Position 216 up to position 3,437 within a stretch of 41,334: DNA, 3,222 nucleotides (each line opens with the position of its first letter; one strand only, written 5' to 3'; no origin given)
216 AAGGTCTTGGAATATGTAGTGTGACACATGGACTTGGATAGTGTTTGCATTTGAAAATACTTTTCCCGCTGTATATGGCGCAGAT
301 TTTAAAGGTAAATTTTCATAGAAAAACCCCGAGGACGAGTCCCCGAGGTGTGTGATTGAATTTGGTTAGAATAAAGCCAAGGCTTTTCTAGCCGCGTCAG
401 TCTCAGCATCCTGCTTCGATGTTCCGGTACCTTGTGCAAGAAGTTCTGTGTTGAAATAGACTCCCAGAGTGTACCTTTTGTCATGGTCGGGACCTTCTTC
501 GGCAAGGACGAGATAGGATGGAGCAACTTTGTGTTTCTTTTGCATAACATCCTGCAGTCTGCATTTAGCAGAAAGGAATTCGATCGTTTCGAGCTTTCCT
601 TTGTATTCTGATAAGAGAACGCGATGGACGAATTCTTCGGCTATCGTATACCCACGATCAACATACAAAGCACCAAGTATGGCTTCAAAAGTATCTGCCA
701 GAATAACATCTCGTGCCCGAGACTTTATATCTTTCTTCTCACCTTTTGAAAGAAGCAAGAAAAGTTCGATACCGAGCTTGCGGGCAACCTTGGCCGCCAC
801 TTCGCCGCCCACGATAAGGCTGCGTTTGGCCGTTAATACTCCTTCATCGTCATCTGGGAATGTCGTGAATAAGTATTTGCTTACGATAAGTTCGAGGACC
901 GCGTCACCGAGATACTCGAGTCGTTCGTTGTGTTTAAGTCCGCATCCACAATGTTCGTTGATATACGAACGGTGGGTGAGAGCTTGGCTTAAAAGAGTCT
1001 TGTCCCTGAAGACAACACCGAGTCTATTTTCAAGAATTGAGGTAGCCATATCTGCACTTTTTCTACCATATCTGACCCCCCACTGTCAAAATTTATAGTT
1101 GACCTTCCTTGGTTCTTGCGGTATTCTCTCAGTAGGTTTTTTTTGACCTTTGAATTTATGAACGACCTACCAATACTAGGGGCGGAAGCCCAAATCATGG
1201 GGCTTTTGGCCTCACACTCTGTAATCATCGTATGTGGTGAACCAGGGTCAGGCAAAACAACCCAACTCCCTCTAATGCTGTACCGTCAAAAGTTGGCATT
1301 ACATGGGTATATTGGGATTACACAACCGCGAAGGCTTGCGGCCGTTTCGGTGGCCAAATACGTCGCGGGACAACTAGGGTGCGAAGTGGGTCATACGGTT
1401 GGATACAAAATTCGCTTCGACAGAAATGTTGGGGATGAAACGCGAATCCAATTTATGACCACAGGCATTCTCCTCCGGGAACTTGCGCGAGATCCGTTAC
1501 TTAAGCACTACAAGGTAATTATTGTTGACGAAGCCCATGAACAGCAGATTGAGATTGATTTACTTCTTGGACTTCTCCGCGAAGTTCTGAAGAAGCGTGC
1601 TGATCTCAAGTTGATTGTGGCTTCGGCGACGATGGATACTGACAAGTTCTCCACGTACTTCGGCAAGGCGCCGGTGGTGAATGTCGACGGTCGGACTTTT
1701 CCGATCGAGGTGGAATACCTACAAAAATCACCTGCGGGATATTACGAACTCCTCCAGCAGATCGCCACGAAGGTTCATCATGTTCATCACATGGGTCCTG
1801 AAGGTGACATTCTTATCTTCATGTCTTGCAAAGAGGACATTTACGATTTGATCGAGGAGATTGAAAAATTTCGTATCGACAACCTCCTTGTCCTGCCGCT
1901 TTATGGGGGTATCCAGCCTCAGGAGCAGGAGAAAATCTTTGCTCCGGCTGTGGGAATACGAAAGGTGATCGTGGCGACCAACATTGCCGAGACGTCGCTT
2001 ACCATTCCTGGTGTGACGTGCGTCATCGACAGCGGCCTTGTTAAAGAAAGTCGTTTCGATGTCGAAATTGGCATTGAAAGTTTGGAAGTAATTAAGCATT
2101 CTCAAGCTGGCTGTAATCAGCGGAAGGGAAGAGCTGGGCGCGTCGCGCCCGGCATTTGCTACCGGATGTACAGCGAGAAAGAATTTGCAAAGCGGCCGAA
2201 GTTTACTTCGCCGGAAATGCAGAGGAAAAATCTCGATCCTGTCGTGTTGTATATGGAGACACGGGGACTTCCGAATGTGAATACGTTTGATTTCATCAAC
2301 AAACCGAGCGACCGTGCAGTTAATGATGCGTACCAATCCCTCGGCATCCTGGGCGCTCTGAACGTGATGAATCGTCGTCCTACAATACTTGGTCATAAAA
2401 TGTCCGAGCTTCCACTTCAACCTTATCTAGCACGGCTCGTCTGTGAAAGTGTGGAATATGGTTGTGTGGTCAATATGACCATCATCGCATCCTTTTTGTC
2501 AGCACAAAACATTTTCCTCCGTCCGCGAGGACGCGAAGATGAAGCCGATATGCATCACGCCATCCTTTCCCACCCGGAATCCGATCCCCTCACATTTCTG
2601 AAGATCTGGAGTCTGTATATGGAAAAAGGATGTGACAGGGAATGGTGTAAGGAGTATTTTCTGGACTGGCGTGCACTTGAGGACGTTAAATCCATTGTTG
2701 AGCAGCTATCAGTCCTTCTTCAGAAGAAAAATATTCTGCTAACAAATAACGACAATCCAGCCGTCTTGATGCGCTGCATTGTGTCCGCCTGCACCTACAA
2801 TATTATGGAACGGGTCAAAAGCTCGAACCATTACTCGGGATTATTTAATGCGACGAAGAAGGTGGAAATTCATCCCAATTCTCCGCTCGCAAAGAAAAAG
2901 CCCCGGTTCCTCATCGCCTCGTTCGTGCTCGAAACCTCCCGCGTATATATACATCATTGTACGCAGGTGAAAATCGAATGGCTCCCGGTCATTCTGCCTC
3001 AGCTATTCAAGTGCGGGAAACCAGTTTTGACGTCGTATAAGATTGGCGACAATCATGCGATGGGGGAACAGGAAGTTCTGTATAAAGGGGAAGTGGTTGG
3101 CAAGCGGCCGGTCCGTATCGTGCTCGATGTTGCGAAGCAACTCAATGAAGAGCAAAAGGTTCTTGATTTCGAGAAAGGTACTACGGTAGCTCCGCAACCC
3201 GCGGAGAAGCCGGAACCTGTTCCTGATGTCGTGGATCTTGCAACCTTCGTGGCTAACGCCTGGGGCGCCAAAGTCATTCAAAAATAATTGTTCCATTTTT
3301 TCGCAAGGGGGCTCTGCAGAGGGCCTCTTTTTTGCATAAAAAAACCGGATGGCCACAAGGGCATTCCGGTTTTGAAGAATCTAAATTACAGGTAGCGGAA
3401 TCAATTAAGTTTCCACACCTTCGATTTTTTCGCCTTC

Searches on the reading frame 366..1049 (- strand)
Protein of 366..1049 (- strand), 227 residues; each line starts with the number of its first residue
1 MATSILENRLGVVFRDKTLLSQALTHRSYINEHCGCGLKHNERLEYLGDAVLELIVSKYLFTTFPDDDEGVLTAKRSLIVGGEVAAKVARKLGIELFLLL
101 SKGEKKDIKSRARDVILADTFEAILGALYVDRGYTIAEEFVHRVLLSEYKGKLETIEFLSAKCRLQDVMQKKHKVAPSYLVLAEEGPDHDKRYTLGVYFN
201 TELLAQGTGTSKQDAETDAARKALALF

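Call 21: search_protein_families(library=pfam, proteins=[window:366-1049:-], max_evalue=0.00001)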
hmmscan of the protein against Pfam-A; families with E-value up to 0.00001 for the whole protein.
window:366-1049:- (227 aa): 4 families
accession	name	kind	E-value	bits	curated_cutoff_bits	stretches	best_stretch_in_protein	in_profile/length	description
PF14622.11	Ribonucleas_3_3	-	4.7e-36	124.2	35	1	16-147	1-126/128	Ribonuclease-III-like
PF00636.31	Ribonuclease_3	-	1.4e-25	90.4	27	1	42-133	1-102/102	Ribonuclease III domain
PF00035.32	dsrm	-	3.4e-14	53.6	23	1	161-225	1-64/66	Double-stranded RNA binding motif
PF22935.1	RM44_endonuclase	-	2.8e-10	40.8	27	1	7-128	10-139/139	Large ribosomal subunit protein mL44, endonuclease domain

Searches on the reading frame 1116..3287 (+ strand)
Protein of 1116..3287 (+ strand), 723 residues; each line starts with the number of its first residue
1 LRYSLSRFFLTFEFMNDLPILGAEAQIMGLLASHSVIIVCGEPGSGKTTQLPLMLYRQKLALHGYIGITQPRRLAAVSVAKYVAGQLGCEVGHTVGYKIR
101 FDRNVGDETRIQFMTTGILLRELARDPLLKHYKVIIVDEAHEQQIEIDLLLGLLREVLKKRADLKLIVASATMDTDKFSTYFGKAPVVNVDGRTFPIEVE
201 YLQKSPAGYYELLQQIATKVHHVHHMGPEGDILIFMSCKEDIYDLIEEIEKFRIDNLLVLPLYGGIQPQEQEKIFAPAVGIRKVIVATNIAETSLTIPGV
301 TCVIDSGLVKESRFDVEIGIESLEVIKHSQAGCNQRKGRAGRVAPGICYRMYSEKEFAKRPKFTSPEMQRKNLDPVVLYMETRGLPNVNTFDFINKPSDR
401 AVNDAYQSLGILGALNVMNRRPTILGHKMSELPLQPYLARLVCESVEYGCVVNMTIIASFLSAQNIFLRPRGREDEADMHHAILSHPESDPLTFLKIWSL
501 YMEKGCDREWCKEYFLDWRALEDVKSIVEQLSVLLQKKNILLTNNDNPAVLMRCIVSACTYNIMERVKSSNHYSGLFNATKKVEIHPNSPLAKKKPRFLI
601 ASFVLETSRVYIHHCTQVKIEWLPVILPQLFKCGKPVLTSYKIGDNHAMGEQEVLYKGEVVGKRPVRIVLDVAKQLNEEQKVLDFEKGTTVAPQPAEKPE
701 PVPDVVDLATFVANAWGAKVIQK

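Call 21: search_protein_families(library=pfam, proteins=[window:1116-3287:+], max_evalue=0.00001)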
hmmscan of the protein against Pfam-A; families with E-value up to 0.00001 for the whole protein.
window:1116-3287:+ (723 aa): 5 families
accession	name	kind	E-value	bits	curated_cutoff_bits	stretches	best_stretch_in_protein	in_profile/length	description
PF07717.22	OB_NTP_bind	-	5.1e-14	52.6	29.5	1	551-629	1-82/83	Oligonucleotide/oligosaccharide-binding (OB)-fold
PF00271.37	Helicase_C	-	2.9e-13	50.5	23.5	1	225-343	11-109/110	Helicase conserved C-terminal domain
PF00270.35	DEAD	-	2.3e-08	34.4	26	1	30-174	10-161/167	DEAD/DEAH box helicase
PF21010.2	HA2_C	-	1.3e-06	29.3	21.3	1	436-493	2-76/77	Helicase associated domain (HA2), ratchet-like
PF13401.12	AAA_22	-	2e-06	28.6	27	1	34-168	5-120/130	AAA domain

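Call 75: search_protein_families(library=padloc, proteins=[window:1116-3287:+], max_evalue=0.001)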
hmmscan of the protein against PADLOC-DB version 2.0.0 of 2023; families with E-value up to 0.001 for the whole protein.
window:1116-3287:+ (723 aa): 0 families

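Call 76: search_protein_families(library=ncbifam, proteins=[window:1116-3287:+], max_evalue=0.00001)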
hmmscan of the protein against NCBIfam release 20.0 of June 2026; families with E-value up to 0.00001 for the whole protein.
window:1116-3287:+ (723 aa): 4 families
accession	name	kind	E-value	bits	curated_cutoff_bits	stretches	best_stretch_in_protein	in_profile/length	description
TIGR01967.1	DEAH_box_HrpA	equivalog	1.2e-172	576.4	722.75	1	13-667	61-723/1284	ATP-dependent RNA helicase HrpA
NF008348.1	PRK11131.1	equivalog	5.4e-158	527.5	1400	1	12-633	61-692/1287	ATP-dependent RNA helicase HrpA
TIGR01970.1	DEAH_box_HrpB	equivalog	1.8e-108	364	546.15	1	19-470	2-448/825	ATP-dependent helicase HrpB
NF008662.0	PRK11664.1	equivalog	4e-99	333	1053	1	15-484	1-462/813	ATP-dependent helicase HrpB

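Call 80: find_homologous_proteins(query=window:1158-3287:+, max_evalue=1e-20)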
Query window:1158-3287:+ (709 aa): 7765 proteins with E <= 1e-20 among 8000 candidates; the best 120 are listed.
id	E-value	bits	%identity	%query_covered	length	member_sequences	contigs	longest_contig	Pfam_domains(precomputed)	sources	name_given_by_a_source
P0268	0.0e+0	1472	91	100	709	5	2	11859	PF00270.36,PF13401.13,PF00271.38,PF07717.23,PF21010.3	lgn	-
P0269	6.7e-199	681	47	95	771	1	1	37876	PF00270.36,PF00271.38,PF07717.23,PF04408.30,PF21010.3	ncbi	-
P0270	2.6e-198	679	46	94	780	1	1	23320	PF00270.36,PF13401.13,PF00271.38,PF07717.23,PF21010.3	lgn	-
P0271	1.9e-197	676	45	94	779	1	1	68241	PF00270.36,PF00271.38,PF07717.23,PF21010.3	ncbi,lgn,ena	-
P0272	4.8e-196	671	45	94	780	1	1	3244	PF00270.36,PF00271.38,PF07717.23,PF21010.3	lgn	-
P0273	1.0e-194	667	45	94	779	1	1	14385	PF00270.36,PF13401.13,PF00271.38,PF07717.23,PF21010.3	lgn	-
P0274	2.1e-194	666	45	94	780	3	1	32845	PF00270.36,PF00271.38,PF07717.23,PF21010.3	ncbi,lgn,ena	-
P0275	1.1e-188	647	46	93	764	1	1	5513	PF00270.36,PF13401.13,PF00271.38,PF07717.23,PF21010.3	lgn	-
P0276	1.0e-187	644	45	95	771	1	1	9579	PF00270.36,PF13245.13,PF13401.13,PF00271.38,PF07717.23,PF21010.3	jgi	jgi:HrpA-like RNA helicase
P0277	2.6e-186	639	44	94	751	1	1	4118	PF00270.36,PF00271.38,PF07717.23,PF04408.30,PF21010.3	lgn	-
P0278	1.0e-183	630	46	93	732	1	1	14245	PF00270.36,PF00271.38,PF07717.23,PF21010.3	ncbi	-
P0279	4.0e-181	622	46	91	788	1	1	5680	PF00270.36,PF13245.13,PF13401.13,PF00271.38,PF07717.23,PF21010.3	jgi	jgi:RNA helicase HrpA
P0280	3.5e-180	619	44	94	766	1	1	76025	PF00270.36,PF13401.13,PF00271.38,PF07717.23,PF21010.3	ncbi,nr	ncbi:MAG: ATP-dependent RNA helicase [bacterium]|nr:ATP-dependent RNA helicase [bacterium]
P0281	1.9e-179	616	45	94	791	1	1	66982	PF00270.36,PF00271.38,PF07717.23,PF21010.3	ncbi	ncbi:MAG: ATP-dependent RNA helicase [Minisyncoccia bacterium]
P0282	3.2e-179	615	44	94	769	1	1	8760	PF00270.36,PF00271.38,PF07717.23,PF21010.3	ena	-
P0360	3.0e-137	477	38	87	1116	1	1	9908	PF00270.36,PF13401.13,PF00271.38,PF07717.23,PF21010.3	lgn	-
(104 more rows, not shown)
